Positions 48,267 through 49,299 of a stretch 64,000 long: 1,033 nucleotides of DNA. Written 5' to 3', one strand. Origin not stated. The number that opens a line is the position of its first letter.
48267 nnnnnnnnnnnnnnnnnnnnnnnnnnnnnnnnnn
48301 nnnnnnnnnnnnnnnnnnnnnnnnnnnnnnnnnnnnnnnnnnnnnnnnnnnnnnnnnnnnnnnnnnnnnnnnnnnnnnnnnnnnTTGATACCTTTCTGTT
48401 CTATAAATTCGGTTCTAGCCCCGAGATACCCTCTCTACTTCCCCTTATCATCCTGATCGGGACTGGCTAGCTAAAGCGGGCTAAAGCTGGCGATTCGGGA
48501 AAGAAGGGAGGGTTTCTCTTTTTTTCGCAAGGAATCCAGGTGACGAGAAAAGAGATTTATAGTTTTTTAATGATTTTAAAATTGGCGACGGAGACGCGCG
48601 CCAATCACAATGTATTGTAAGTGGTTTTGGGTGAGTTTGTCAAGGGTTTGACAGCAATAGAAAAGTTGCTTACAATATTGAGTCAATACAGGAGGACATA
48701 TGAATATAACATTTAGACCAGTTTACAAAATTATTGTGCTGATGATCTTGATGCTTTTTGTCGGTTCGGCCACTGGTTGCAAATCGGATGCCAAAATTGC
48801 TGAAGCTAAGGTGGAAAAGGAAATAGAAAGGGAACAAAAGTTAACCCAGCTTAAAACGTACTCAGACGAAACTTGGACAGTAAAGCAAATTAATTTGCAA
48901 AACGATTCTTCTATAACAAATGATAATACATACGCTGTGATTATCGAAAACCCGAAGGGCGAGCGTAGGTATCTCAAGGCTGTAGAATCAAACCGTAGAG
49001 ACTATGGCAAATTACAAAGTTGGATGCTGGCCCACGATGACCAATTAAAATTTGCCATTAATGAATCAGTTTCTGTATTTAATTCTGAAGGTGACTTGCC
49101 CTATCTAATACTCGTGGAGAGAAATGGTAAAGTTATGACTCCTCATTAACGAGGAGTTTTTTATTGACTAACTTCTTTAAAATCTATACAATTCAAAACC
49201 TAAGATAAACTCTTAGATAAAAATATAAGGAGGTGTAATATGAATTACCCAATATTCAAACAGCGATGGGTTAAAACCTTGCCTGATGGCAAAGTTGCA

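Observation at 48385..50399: Four small genes of unknown function in mixed orientation inserted between fusA and tuf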

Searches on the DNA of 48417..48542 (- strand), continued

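Call 87: search_with_rna_model(model_id=R1, sources=[window, L001, L003, L004, L005, L006, L007, L009, L010, L012, L013, L015, L017, L018, L019, L020, L021, L022, L024, L025, L027, L028, L029, L030, L031, L032, L033, L034, L035, L036, L039, L044, L045, L046, L048, L049, L050, L051, L053, L055, L057, L058, L059, L060, L061, L062, L066, L068, L069], max_evalue=1e-10, make_alignment=true)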
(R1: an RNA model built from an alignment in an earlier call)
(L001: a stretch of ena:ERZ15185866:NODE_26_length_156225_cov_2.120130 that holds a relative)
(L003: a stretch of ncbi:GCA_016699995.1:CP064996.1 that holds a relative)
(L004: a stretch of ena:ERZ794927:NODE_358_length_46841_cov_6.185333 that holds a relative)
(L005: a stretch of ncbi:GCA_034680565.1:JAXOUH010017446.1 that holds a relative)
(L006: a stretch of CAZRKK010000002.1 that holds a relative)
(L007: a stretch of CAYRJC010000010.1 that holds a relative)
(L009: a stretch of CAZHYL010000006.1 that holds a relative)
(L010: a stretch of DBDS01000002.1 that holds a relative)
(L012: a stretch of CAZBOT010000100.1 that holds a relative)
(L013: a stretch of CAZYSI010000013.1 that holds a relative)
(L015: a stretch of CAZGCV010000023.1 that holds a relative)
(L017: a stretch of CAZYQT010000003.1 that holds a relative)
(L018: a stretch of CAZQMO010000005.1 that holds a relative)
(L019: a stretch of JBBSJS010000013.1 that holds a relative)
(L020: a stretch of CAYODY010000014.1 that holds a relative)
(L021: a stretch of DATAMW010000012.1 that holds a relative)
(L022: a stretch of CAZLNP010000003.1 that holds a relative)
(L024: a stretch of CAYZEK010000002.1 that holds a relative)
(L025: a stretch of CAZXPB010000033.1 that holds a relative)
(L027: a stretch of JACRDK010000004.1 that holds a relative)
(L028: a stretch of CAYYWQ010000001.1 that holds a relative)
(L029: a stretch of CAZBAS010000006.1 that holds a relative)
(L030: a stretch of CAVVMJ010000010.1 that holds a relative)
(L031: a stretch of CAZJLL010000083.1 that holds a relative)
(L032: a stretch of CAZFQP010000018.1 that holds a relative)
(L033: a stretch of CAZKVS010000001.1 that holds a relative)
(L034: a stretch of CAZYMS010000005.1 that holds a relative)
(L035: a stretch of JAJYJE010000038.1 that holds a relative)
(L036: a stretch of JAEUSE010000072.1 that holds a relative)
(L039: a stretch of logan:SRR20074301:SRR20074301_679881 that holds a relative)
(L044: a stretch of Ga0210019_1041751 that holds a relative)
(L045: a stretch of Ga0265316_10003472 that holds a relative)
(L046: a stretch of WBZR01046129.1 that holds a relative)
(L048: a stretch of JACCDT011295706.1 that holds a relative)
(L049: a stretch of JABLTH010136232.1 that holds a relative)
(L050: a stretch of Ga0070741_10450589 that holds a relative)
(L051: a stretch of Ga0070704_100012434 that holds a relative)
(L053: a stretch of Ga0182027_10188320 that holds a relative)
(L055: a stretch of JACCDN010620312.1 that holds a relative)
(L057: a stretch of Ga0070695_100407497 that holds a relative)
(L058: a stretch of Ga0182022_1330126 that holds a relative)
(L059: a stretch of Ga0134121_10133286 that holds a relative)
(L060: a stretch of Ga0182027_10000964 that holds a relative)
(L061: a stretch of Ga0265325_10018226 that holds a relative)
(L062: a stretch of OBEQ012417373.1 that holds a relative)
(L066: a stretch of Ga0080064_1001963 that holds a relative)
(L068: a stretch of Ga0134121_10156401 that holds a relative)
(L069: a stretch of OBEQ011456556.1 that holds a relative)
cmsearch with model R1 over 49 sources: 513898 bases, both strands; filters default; matches with E-value up to 1e-10: 49.
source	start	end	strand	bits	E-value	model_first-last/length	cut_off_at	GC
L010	9527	9610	+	96.6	3.2e-24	1-85/85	no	0.48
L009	9791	9874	+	96.2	4.2e-24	1-85/85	no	0.42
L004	6924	7008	+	95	9.1e-24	1-85/85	no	0.46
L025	2204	2287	+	93.2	2.9e-23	1-85/85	no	0.52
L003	9081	9164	+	93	3.4e-23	1-85/85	no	0.49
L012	5036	5119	+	92.8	3.8e-23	1-85/85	no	0.43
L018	8882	8965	+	92.8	3.8e-23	1-85/85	no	0.43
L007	7711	7794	+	89.7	2.8e-22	1-85/85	no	0.48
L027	8594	8679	+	83.7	1.4e-20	1-85/85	no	0.51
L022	8986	9069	+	83.2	2e-20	1-85/85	no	0.52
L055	4807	4890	+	83.2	2e-20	1-85/85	no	0.52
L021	9624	9719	+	82.7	2.6e-20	1-85/85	no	0.46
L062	73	159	-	81.8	4.8e-20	1-85/85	no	0.56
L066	10123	10208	+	81.4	6.3e-20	1-85/85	no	0.58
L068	1511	1594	+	80.9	8.5e-20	1-85/85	no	0.58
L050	335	423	-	79.3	2.5e-19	1-85/85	no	0.57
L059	538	621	-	79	2.9e-19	1-85/85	no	0.56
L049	695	782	+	78.9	3.3e-19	1-85/85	no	0.55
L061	1846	1932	+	78.7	3.7e-19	1-85/85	no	0.6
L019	10192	10276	+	78.1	5.5e-19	1-85/85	no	0.54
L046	791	886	-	77.7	6.8e-19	1-85/85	no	0.49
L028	9782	9867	+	77.6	7.2e-19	1-85/85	no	0.6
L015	6276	6392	+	77.3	9e-19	1-85/85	no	0.49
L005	5294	5421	+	76.5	1.5e-18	1-85/85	no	0.45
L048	3025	3120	+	76.2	1.8e-18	1-85/85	no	0.48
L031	1680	1798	+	75.8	2.4e-18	1-85/85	no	0.62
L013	8798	8905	+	75.3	3.3e-18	1-85/85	no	0.48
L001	14498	14593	+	75.1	3.7e-18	1-85/85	no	0.48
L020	3565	3697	+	75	4e-18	1-85/85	no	0.46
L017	9140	9235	+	74.9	4.3e-18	1-85/85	no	0.51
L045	11252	11362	+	73.4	1.1e-17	1-85/85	no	0.56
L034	9013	9099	+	73.2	1.3e-17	1-85/85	no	0.52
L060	2421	2526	+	73.2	1.3e-17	1-85/85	no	0.61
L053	2130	2220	-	72.1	2.7e-17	1-85/85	no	0.53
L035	6469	6559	+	71.1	5.1e-17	1-85/85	no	0.57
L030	10003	10093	+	71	5.3e-17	1-85/85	no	0.56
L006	3631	3714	+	70.3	8.4e-17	1-85/85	no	0.51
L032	8530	8620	+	70.1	9.4e-17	1-85/85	no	0.52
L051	860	971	+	66.7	8.7e-16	1-85/85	no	0.55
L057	617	711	+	66.7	8.8e-16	1-85/85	no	0.45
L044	994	1084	+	65.1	2.4e-15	1-85/85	no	0.51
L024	8946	9101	+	64.8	3e-15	1-85/85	no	0.4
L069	271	379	-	64.2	4.5e-15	1-85/85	no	0.56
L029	9053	9173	+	63.9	5.3e-15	1-85/85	no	0.55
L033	8893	9003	+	63.7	6.2e-15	1-85/85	no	0.57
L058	1229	1327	+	60.4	5.3e-14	1-85/85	no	0.53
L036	3512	3632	+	55.7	1.1e-12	1-85/85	no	0.55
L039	695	809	+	54.8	2e-12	1-85/85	no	0.57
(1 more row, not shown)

Alignment A7: 49 matches aligned to the model, 237 columns, each read 5' to 3' on its own strand. Consensus structure (alignment columns), stored with it:
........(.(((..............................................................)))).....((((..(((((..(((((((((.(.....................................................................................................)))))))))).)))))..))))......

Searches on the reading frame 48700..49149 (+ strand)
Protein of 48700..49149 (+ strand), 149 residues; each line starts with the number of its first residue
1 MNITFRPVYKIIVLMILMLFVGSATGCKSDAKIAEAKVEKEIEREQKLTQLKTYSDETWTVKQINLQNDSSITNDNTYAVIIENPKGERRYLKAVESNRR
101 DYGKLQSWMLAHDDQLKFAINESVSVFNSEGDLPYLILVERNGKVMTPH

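Call 8: search_protein_families(library=pfam, proteins=[window:48700-49149:+], max_evalue=1)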
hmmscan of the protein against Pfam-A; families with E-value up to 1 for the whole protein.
window:48700-49149:+ (149 aa): 2 families
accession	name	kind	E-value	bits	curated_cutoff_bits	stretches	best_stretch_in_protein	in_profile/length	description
PF25682.1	Phage_VG64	-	0.032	14.4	27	1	10-86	4-81/127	Mycobacterium phage VG64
PF14394.12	DUF4423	-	0.075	13.3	30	1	33-107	48-122/165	Domain of unknown function (DUF4423)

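Call 9: search_protein_families(library=ncbifam, proteins=[window:48700-49149:+], max_evalue=1)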
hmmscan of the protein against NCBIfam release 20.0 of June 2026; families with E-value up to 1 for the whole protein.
window:48700-49149:+ (149 aa): 0 families

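Call 48: find_homologous_proteins(query=window:48700-49149:+, max_evalue=0.01)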
Query window:48700-49149:+ (149 aa): 1 proteins with E <= 0.01 among 25 candidates.
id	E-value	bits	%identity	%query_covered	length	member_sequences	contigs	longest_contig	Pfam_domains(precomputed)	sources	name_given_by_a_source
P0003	3.3e-82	291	100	91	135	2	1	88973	-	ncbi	-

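Call 81: search_protein_families(library=phrogs, proteins=[window:48700-49149:+], max_evalue=0.01)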
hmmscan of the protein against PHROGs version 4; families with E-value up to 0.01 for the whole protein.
window:48700-49149:+ (149 aa): 0 families

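Call 82: search_protein_families(library=padloc, proteins=[window:48700-49149:+], max_evalue=0.01)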
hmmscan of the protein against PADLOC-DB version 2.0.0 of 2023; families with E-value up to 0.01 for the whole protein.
window:48700-49149:+ (149 aa): 0 families
